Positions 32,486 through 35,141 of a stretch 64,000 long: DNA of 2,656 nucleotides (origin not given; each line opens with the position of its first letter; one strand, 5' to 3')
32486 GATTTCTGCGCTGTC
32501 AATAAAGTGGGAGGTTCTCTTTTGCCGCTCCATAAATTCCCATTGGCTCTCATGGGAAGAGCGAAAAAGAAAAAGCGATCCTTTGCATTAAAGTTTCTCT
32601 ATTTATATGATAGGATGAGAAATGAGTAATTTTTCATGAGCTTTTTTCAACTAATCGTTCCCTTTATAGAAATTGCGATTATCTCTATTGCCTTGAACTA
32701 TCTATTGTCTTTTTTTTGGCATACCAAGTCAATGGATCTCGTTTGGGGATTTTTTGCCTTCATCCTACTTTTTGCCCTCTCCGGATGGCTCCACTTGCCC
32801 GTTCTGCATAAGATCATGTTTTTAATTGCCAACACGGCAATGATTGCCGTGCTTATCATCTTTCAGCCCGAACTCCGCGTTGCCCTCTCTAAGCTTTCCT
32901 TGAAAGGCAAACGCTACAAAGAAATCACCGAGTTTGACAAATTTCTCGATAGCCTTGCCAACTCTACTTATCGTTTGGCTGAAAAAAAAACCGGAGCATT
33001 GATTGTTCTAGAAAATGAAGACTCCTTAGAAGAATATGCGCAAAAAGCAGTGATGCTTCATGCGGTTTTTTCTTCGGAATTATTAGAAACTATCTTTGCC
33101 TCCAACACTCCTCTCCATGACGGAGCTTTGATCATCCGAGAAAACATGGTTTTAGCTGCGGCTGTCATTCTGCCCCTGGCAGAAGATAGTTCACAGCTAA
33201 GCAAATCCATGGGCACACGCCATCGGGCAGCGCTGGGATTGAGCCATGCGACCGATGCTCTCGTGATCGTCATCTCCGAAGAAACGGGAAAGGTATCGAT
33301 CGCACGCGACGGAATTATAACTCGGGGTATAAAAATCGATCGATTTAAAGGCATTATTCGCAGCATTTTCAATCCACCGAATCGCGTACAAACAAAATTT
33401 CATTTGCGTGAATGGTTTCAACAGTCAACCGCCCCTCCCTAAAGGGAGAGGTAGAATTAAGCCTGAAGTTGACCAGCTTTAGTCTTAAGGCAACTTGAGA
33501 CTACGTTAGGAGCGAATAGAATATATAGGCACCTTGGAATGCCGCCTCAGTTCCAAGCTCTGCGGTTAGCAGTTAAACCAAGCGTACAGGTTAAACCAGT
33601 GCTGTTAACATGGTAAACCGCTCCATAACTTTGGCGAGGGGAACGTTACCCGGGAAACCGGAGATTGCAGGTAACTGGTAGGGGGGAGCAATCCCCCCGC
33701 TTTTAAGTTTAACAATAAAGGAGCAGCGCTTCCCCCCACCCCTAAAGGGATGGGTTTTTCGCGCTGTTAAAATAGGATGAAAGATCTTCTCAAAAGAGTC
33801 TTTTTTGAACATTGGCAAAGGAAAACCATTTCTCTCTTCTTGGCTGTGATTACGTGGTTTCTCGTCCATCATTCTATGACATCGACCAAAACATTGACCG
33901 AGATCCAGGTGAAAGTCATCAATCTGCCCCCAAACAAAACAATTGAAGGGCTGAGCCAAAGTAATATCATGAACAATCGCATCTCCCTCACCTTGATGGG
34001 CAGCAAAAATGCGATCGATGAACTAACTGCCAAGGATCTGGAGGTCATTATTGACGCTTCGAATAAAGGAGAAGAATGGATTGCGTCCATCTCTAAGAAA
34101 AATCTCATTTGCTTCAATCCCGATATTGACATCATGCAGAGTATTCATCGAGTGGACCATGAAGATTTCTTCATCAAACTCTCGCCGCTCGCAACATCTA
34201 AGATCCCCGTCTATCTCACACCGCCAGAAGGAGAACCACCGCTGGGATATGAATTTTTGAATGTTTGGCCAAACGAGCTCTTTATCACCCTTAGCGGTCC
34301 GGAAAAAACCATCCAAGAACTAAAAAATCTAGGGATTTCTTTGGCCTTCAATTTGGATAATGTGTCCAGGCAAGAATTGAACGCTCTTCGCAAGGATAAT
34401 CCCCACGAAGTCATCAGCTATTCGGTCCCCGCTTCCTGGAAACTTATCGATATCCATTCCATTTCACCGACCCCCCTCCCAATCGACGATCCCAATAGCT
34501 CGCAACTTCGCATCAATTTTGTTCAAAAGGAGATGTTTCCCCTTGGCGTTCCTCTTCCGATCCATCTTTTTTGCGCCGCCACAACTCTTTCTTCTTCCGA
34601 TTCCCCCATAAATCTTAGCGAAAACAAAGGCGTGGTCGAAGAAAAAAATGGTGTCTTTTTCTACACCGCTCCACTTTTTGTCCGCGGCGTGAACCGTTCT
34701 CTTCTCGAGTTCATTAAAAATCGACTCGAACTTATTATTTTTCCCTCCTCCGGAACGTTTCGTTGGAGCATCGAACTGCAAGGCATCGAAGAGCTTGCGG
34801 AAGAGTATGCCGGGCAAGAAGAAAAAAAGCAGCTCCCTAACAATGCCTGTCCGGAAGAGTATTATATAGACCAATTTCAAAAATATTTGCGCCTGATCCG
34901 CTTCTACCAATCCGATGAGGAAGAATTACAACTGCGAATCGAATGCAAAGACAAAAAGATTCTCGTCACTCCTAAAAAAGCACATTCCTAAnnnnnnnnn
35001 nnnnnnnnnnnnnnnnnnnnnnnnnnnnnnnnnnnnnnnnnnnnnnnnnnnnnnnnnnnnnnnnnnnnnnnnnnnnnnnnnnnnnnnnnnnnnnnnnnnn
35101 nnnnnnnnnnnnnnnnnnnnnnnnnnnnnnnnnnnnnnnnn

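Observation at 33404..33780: Protein-less IscB omegaRNA element inserted exactly at the cdaA-stop/cdaR-start ATGA overlap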

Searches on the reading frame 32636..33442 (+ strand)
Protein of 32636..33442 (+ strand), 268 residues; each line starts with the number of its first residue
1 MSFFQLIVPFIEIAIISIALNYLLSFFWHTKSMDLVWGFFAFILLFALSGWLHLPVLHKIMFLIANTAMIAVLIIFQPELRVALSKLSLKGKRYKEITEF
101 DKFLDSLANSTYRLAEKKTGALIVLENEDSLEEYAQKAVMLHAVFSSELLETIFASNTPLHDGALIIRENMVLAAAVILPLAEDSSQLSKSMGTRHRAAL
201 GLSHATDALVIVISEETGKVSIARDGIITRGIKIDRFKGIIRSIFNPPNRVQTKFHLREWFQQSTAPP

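Call 4: search_protein_families(library=pfam, proteins=[window:32636-33442:+])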
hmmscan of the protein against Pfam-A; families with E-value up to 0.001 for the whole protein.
window:32636-33442:+ (268 aa): 2 families
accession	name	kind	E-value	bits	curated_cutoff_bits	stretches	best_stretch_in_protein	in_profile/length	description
PF02457.21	DAC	-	1.4e-41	141.3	27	1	110-226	3-117/119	DisA bacterial checkpoint controller nucleotide-binding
PF19293.4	CdaA_N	-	0.00083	19.9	23.8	0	7-79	7-80/81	CdaA N-terminal transmembrane domain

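Call 7: find_encoding_contigs(protein=window:32636-33442:+, flank=3000, max_places=6)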
Protein window:32636-33442:+ (268 aa): 5 contigs read that carry it; 3 places shown.
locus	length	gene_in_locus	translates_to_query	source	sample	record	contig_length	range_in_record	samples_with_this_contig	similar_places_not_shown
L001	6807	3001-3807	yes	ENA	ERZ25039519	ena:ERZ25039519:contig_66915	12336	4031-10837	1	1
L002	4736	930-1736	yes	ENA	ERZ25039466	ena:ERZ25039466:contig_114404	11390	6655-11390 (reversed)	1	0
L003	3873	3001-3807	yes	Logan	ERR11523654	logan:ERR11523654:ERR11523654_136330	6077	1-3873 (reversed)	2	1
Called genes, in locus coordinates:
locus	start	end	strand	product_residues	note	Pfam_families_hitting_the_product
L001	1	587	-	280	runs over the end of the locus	PF02811:PHP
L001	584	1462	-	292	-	PF01565:FAD_binding_4, PF02873:MurB_C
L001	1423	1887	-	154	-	PF01029:NusB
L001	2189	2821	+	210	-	PF00929:RNase_T (weak)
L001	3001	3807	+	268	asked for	PF02457:DAC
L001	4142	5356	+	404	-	-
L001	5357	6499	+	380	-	PF13439:Glyco_transf_4, PF13579:Glyco_trans_4_4 (faint), PF00534:Glycos_transf_1, PF13692:Glyco_trans_1_4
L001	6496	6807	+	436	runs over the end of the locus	PF03279:Lip_A_acyltrans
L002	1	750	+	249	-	?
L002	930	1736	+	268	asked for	PF02457:DAC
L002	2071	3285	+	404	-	-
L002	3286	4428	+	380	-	PF13439:Glyco_transf_4, PF13579:Glyco_trans_4_4 (faint), PF00534:Glycos_transf_1, PF13692:Glyco_trans_1_4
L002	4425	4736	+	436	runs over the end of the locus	PF03279:Lip_A_acyltrans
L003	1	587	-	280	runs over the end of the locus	PF02811:PHP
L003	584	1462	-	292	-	PF01565:FAD_binding_4, PF02873:MurB_C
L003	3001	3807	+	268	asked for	PF02457:DAC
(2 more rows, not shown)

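Call 8: find_homologous_proteins(query=window:32636-33442:+, max_evalue=1e-20)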
Query window:32636-33442:+ (268 aa): 7693 proteins with E <= 1e-20 among 8000 candidates; the best 120 are listed.
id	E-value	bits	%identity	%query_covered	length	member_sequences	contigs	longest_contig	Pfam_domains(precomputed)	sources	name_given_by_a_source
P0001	6.0e-149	513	90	98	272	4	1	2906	PF02457.22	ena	-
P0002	9.6e-140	482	86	98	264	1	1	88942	PF02457.22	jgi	jgi:diadenylate cyclase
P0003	1.8e-133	462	80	98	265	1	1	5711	PF02457.22,PF19293.5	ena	-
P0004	1.9e-129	449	78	98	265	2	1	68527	PF02457.22,PF19293.5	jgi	jgi:diadenylate cyclase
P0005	2.6e-129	448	78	98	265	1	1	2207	PF02457.22,PF19293.5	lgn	-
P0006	1.1e-128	446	77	98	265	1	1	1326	PF02457.22,PF19293.5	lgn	-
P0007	2.5e-128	445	76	98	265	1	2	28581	PF02457.22,PF19293.5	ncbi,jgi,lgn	ncbi:MAG: diadenylate cyclase CdaA [Chlamydiota bacterium]|jgi:uncharacterized protein (TIGR00159 fa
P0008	2.6e-128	445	76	98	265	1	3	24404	PF02457.22,PF19293.5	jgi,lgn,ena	-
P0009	2.9e-128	445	77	97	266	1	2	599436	PF02457.22,PF19293.5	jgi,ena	-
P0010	3.4e-128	445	76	98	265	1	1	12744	PF02457.22,PF19293.5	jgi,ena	-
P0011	4.5e-128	444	76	98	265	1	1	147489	PF02457.22,PF19293.5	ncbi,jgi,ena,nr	ncbi:MAG: TIGR00159 family protein [Chlamydiae bacterium CG10_big_fil_rev_8_21_14_0_10_35_9]|nr:MAG:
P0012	7.1e-128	444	78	96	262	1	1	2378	PF02457.22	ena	-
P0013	7.1e-128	444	77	98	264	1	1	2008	PF02457.22,PF19293.5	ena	-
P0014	9.4e-128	443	76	98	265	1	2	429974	PF02457.22,PF19293.5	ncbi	-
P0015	1.7e-127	442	78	98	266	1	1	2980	PF02457.22,PF19293.5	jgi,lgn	jgi:uncharacterized protein (TIGR00159 family)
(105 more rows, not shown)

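Call 9: find_encoding_contigs(protein=P0001, flank=2500, max_places=3)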
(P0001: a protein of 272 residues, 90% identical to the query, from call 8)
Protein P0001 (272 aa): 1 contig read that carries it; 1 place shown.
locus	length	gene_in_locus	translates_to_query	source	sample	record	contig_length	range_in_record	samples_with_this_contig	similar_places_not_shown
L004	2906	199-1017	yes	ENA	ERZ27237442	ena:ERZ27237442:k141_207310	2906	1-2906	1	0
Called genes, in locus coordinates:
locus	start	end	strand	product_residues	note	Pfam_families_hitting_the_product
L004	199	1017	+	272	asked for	PF02457:DAC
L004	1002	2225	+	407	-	PF07949:YbbR (faint)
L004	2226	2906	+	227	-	?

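Call 10: find_encoding_contigs(protein=P0002, flank=2500, max_places=3)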
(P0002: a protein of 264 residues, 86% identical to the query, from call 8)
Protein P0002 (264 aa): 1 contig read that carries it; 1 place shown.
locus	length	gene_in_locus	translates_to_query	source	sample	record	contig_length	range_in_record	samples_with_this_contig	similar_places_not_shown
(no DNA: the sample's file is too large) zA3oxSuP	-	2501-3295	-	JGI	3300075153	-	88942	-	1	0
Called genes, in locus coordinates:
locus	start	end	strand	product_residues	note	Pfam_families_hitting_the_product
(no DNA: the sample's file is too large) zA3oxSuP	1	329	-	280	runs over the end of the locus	PF02811:PHP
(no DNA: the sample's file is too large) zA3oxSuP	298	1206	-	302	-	PF01565:FAD_binding_4, PF02873:MurB_C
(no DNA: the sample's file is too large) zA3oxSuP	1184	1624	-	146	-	PF01029:NusB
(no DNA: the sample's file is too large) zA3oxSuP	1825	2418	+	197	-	-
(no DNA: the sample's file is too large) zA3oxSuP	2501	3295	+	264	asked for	PF02457:DAC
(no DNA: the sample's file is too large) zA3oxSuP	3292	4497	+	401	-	-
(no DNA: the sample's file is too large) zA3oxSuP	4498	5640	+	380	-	PF13439:Glyco_transf_4, PF00534:Glycos_transf_1, PF13692:Glyco_trans_1_4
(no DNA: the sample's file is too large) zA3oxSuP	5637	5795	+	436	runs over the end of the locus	PF03279:Lip_A_acyltrans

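Call 11: find_encoding_contigs(protein=P0004, flank=2500, max_places=3)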
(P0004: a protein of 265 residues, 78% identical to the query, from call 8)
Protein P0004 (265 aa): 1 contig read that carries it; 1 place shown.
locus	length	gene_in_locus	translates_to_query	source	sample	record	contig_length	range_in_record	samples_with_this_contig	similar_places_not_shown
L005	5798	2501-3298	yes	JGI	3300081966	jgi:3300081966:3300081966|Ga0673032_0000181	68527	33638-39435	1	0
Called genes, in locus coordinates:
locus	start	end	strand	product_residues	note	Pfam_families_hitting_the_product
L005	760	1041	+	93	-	-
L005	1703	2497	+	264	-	PF00809:Pterin_bind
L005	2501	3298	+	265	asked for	PF19293:CdaA_N (weak), PF02457:DAC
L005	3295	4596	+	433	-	-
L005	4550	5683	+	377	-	PF13439:Glyco_transf_4, PF00534:Glycos_transf_1, PF13692:Glyco_trans_1_4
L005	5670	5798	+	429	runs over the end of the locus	PF03279:Lip_A_acyltrans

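Call 48: list_cluster_members(proteins=[P0001, window:32636-33442:+])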
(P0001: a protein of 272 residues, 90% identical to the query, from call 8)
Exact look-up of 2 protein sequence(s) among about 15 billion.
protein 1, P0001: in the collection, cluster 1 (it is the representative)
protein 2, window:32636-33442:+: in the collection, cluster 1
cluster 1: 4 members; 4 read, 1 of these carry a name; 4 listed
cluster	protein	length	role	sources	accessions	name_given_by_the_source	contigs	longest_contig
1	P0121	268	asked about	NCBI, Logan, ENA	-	-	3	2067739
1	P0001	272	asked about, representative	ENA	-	-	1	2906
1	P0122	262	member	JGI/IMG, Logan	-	uncharacterized protein (TIGR00159 family)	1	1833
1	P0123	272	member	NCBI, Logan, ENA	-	-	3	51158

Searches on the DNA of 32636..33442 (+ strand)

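Call 56: search_rna_families(sources=[L025, L035, L032, L072, L082, L080, L033, L051, L052, L044, L017, L053, L065, L004, L005], threshold=gathering)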
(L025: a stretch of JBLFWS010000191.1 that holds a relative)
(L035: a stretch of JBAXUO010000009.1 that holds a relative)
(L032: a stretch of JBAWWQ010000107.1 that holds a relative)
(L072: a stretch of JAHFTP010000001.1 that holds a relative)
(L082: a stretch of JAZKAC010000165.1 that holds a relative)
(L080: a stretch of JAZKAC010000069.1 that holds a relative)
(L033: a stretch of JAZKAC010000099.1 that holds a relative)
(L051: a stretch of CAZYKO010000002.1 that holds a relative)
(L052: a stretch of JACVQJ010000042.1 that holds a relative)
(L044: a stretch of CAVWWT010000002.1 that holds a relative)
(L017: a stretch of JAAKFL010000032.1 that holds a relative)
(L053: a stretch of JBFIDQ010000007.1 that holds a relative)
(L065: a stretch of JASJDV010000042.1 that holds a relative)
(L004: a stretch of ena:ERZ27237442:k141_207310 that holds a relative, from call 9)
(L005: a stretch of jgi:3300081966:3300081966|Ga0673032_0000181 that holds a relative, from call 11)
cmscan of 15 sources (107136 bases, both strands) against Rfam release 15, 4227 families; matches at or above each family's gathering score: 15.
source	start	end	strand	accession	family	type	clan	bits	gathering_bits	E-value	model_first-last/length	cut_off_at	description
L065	1403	1620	-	RF02033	HEARO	Gene;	-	167.5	83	1.5e-35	1-211/211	no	HNH endonuclease-associated RNA and ORF (HEARO) RNA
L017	4176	4391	-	RF02033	HEARO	Gene;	-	151.5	83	1.2e-31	1-211/211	no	HNH endonuclease-associated RNA and ORF (HEARO) RNA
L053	6096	6304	-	RF02033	HEARO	Gene;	-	147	83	1.4e-30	1-211/211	no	HNH endonuclease-associated RNA and ORF (HEARO) RNA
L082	5487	5706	-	RF02033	HEARO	Gene;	-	144.8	83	5e-30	1-211/211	no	HNH endonuclease-associated RNA and ORF (HEARO) RNA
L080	2496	2715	+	RF02033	HEARO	Gene;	-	144.8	83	5e-30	1-211/211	no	HNH endonuclease-associated RNA and ORF (HEARO) RNA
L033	1835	2054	+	RF02033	HEARO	Gene;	-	144.8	83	5e-30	1-211/211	no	HNH endonuclease-associated RNA and ORF (HEARO) RNA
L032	1260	1481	+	RF02033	HEARO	Gene;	-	144.2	83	7.1e-30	1-211/211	no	HNH endonuclease-associated RNA and ORF (HEARO) RNA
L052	2619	2847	+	RF02033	HEARO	Gene;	-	142.5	83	1.8e-29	1-211/211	no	HNH endonuclease-associated RNA and ORF (HEARO) RNA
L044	5421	5649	-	RF02033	HEARO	Gene;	-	142.5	83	1.8e-29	1-211/211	no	HNH endonuclease-associated RNA and ORF (HEARO) RNA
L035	6154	6379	+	RF02033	HEARO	Gene;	-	137.9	83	2.3e-28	1-211/211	no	HNH endonuclease-associated RNA and ORF (HEARO) RNA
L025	3171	3385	-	RF02033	HEARO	Gene;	-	136.9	83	4.1e-28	1-211/211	no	HNH endonuclease-associated RNA and ORF (HEARO) RNA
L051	972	1194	+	RF02033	HEARO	Gene;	-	136.7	83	4.5e-28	1-211/211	no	HNH endonuclease-associated RNA and ORF (HEARO) RNA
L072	2139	2363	-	RF02033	HEARO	Gene;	-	133.6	83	2.6e-27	1-211/211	no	HNH endonuclease-associated RNA and ORF (HEARO) RNA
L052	1442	1514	+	RF00005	tRNA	Gene; tRNA;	CL00001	68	29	1.9e-12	1-71/71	no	tRNA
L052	1354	1437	+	RF00005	tRNA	Gene; tRNA;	CL00001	51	29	8.8e-08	1-71/71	no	tRNA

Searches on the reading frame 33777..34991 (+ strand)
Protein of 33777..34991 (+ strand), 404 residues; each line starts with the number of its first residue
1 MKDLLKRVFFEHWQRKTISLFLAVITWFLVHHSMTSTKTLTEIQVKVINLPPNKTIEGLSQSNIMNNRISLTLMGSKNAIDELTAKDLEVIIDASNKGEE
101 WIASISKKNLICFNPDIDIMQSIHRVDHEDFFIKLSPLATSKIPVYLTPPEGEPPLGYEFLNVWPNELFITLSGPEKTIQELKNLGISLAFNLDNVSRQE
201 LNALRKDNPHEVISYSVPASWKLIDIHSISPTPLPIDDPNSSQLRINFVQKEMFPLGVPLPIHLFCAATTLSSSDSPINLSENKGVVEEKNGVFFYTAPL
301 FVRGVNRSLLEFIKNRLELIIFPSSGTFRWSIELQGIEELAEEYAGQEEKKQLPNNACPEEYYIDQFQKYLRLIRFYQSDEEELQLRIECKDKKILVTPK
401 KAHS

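Call 4: search_protein_families(library=pfam, proteins=[window:33777-34991:+])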
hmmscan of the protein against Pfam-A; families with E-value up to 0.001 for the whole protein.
window:33777-34991:+ (404 aa): 1 family
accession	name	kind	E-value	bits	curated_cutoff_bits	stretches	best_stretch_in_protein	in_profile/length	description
PF07949.17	YbbR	-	2.6e-05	24.9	22.3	0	151-198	9-55/81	YbbR-like protein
